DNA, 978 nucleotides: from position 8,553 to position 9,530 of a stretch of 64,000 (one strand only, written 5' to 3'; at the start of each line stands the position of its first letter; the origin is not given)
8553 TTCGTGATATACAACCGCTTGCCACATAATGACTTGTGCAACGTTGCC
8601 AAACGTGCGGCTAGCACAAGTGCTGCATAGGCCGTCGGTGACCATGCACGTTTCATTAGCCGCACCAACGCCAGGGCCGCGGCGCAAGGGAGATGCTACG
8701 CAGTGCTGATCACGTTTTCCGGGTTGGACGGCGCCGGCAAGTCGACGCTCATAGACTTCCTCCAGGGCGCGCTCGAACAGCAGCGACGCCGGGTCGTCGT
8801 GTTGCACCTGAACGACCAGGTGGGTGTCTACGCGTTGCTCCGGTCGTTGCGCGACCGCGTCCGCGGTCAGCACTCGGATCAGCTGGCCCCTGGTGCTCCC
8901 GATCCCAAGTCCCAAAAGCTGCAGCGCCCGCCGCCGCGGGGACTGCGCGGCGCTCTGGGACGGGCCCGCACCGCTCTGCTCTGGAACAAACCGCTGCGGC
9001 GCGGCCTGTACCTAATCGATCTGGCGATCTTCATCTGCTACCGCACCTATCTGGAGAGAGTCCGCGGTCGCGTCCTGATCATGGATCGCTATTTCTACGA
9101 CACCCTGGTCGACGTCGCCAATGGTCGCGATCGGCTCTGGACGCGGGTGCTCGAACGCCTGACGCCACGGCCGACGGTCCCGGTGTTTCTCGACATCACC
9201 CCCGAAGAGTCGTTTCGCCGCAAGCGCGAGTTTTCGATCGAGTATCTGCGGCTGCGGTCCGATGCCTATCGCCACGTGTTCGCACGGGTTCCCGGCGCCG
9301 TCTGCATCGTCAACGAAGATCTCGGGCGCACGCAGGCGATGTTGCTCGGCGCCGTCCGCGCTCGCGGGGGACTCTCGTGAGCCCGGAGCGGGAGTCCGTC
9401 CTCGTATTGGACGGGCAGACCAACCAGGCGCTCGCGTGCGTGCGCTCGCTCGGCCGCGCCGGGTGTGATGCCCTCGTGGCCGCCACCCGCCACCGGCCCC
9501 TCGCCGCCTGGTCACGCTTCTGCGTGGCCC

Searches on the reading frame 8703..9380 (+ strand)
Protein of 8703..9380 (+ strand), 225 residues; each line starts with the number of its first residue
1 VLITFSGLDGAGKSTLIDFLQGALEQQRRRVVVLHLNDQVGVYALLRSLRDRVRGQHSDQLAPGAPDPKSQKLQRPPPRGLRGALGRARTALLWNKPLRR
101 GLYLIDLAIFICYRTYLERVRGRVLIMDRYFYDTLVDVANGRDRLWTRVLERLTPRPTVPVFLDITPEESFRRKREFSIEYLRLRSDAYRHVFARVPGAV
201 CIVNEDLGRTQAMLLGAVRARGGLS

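Call 67: search_protein_families(library=pfam, proteins=[window:8703-9380:+], max_evalue=0.001)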
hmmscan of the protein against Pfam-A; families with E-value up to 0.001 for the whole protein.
window:8703-9380:+ (225 aa): 1 family
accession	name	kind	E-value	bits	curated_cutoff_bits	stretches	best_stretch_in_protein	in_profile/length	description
PF02223.23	Thymidylate_kin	-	2e-08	34.6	27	0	6-34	2-30/185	Thymidylate kinase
